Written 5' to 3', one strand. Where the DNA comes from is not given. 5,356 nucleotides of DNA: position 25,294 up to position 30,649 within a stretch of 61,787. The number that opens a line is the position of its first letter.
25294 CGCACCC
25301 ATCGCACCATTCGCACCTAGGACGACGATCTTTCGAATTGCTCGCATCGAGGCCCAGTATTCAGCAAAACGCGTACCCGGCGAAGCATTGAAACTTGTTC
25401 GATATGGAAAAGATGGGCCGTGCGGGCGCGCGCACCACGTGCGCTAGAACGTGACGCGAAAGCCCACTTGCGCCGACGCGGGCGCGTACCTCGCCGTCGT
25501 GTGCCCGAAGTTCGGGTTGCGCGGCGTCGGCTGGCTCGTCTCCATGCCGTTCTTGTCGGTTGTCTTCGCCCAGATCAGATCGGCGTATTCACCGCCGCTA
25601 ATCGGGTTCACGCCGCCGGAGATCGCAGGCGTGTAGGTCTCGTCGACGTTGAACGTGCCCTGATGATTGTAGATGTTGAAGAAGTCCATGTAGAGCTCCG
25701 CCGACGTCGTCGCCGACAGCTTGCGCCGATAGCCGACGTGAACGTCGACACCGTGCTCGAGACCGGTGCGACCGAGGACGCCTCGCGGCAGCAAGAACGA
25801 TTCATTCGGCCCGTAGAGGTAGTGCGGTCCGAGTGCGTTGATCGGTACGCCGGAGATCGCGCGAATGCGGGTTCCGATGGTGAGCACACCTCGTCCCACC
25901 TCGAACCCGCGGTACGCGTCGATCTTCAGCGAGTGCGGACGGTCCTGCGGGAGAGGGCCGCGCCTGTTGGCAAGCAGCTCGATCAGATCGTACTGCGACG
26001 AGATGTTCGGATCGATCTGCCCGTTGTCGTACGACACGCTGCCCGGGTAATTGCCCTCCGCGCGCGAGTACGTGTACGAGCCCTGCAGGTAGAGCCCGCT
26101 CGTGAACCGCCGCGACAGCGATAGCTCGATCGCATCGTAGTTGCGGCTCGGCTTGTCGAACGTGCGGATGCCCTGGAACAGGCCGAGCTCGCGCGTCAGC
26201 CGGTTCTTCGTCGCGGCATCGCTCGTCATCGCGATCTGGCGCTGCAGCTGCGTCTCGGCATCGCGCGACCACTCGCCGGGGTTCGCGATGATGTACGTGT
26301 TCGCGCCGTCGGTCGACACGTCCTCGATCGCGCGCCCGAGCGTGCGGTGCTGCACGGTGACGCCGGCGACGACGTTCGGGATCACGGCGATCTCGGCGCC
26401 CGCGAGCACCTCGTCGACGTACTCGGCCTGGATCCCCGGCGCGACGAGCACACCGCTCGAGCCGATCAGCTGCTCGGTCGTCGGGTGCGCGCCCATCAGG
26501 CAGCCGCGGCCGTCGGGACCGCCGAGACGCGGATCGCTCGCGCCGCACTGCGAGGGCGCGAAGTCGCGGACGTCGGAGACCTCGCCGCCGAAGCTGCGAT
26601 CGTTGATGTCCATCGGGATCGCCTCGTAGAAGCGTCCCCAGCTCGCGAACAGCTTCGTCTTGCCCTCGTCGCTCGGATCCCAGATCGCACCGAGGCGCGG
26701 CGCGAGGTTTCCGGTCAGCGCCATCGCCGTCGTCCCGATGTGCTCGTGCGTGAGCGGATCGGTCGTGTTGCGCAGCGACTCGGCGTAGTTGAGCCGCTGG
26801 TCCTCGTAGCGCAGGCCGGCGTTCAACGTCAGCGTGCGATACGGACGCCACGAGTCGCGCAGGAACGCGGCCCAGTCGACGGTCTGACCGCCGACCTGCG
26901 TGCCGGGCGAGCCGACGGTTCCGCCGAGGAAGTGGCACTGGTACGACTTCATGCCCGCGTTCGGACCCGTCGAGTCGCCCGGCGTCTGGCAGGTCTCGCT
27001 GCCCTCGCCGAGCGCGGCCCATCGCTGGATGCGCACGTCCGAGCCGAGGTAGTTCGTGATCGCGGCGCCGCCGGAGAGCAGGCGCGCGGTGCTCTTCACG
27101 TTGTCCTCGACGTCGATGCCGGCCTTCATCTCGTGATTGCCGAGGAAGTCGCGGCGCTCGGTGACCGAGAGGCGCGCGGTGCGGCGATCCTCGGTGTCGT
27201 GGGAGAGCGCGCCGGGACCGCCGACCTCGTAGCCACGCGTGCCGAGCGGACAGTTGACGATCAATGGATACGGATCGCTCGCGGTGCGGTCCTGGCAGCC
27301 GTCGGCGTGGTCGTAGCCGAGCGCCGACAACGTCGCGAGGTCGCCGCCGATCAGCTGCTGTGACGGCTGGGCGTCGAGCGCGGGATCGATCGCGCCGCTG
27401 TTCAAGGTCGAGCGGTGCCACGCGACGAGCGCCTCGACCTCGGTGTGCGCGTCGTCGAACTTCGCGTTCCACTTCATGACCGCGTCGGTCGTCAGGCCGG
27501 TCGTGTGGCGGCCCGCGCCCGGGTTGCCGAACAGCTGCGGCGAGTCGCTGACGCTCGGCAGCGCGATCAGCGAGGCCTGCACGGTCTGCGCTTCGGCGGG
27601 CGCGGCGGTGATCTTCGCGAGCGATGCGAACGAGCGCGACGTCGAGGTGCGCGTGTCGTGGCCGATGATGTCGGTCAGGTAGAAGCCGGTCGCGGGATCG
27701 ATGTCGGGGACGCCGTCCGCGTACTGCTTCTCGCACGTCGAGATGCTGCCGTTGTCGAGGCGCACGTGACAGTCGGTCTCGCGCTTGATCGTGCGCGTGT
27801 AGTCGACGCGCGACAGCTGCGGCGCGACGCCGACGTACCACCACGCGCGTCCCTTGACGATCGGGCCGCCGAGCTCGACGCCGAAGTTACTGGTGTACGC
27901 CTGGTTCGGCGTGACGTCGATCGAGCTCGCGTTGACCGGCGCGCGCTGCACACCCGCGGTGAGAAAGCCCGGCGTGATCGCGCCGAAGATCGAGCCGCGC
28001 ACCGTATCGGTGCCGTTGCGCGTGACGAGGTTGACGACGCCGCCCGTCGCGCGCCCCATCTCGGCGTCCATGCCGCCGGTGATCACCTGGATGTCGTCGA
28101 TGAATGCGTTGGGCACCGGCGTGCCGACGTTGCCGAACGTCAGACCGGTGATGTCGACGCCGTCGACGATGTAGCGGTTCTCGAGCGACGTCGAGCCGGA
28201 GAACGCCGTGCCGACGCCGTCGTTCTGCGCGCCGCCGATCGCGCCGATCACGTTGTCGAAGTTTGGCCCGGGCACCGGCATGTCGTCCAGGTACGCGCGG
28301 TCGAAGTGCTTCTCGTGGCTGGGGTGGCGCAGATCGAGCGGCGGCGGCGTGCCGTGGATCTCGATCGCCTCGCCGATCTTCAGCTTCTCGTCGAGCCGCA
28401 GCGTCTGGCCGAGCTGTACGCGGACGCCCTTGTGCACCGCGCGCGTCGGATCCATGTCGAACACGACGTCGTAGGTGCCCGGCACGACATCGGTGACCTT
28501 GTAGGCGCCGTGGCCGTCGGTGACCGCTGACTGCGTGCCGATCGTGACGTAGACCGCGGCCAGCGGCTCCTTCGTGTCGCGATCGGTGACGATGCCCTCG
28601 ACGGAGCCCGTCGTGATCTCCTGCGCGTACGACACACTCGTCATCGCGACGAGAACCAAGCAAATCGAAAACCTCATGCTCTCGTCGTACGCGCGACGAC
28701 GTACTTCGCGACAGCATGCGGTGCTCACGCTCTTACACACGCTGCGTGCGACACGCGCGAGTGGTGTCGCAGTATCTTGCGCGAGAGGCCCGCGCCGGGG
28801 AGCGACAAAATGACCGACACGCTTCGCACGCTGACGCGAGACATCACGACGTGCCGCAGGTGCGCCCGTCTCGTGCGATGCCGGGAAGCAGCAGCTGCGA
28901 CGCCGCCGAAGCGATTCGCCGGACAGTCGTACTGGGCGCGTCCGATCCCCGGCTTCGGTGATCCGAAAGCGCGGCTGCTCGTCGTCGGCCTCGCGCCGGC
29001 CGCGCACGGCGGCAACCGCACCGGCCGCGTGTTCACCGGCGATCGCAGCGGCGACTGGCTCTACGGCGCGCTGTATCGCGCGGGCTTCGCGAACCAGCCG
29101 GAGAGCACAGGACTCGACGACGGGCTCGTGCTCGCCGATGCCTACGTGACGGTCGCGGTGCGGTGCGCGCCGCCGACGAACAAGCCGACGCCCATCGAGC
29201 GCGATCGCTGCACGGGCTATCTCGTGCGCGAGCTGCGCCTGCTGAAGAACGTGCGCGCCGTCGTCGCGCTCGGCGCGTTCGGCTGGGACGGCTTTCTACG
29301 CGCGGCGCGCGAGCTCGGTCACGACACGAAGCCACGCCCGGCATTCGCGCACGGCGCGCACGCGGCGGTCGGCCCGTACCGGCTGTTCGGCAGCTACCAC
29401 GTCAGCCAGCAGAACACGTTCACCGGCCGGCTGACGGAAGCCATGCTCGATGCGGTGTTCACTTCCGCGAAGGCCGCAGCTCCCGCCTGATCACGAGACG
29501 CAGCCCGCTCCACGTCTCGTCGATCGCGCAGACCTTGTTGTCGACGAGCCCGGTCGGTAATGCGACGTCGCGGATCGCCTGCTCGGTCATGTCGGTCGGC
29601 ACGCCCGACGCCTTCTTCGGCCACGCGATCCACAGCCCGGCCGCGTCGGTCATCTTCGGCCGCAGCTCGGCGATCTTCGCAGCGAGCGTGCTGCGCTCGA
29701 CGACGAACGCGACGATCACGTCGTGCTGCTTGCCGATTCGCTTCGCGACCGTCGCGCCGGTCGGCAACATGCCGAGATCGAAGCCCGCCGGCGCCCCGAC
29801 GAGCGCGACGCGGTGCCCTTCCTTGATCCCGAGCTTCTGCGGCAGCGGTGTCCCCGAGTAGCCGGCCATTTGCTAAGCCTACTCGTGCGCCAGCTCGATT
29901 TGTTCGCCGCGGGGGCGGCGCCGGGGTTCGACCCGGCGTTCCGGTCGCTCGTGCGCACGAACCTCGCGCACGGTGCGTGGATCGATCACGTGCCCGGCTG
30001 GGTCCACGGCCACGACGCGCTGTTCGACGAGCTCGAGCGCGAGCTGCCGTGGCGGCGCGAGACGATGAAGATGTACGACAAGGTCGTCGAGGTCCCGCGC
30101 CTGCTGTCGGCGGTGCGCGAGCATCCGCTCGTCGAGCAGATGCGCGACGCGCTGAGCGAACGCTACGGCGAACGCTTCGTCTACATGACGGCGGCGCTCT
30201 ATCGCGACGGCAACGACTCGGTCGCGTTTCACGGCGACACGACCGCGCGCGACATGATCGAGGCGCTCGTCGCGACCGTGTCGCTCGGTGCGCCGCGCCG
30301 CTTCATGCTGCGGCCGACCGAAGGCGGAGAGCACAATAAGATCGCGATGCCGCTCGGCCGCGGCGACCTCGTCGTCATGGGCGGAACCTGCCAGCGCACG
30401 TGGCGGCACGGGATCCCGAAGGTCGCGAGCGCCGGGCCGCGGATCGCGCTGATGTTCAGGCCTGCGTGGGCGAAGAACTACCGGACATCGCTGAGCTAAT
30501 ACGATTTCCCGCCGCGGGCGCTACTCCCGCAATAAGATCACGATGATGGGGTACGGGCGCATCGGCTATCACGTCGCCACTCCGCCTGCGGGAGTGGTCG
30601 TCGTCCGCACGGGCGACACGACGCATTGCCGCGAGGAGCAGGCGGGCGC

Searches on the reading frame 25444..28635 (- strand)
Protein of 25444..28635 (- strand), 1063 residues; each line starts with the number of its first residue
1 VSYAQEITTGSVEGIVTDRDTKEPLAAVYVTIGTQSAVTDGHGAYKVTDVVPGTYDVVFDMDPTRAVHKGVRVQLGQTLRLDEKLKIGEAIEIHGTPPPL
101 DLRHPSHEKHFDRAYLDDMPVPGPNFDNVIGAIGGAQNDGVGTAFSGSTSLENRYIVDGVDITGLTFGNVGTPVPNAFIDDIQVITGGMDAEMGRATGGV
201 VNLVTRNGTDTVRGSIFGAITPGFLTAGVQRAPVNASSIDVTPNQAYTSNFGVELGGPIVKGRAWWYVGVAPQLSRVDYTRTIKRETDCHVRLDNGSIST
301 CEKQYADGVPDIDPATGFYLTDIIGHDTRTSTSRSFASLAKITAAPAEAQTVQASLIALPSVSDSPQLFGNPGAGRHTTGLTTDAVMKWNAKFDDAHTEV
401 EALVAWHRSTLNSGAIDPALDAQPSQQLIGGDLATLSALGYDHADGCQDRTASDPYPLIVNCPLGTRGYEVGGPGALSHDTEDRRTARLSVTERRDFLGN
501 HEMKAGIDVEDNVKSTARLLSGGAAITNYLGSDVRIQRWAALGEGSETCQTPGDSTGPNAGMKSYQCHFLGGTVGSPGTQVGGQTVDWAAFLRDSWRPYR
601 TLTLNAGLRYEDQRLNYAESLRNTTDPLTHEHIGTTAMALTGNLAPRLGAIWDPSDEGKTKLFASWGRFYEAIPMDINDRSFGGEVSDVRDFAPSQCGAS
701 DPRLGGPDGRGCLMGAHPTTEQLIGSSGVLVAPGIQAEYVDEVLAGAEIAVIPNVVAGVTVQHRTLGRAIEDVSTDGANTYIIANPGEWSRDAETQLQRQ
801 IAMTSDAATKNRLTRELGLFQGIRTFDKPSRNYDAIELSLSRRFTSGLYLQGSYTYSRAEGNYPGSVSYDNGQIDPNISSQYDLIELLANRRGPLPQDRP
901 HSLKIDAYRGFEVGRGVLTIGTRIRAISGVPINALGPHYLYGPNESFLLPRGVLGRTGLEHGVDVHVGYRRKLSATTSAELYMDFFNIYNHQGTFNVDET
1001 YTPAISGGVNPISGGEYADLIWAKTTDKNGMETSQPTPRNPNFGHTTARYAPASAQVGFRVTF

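Call 8: search_protein_families(library=pfam, proteins=[window:25444-28635:-], max_evalue=0.001)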
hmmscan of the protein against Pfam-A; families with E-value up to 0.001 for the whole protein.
window:25444-28635:- (1063 aa): 4 families
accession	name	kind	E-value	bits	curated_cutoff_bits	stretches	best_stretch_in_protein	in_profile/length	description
PF25183.1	OMP_b-brl_4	-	2.6e-30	105.9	30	2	498-908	296-674/838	Outer membrane beta barrel domain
PF13620.12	CarboxypepD_reg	-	3.5e-10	40.5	32.3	1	11-85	1-81/82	Carboxypeptidase regulatory-like domain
PF00593.30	TonB_dep_Rec_b-barrel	-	4.6e-08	33.8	27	1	478-870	52-359/436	TonB dependent receptor-like, beta-barrel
PF13715.12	CarbopepD_reg_2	-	5.9e-06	26.7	32.2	1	12-80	1-71/88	CarboxypepD_reg-like domain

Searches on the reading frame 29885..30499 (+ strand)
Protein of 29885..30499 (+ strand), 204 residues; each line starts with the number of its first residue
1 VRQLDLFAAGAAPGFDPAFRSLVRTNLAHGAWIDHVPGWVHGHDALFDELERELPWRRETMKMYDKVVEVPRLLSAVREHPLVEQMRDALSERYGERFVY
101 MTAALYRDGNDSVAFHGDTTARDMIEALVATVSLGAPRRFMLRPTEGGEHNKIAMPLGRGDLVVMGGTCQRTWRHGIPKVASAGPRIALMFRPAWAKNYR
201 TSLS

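Call 8: search_protein_families(library=pfam, proteins=[window:29885-30499:+], max_evalue=0.001)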
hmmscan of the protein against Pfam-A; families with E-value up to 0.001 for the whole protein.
window:29885-30499:+ (204 aa): 1 family
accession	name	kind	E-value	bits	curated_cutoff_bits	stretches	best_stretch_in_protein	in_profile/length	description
PF13532.12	2OG-FeII_Oxy_2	-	1.2e-18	68.5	31.2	1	90-192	84-194/194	2OG-Fe(II) oxygenase superfamily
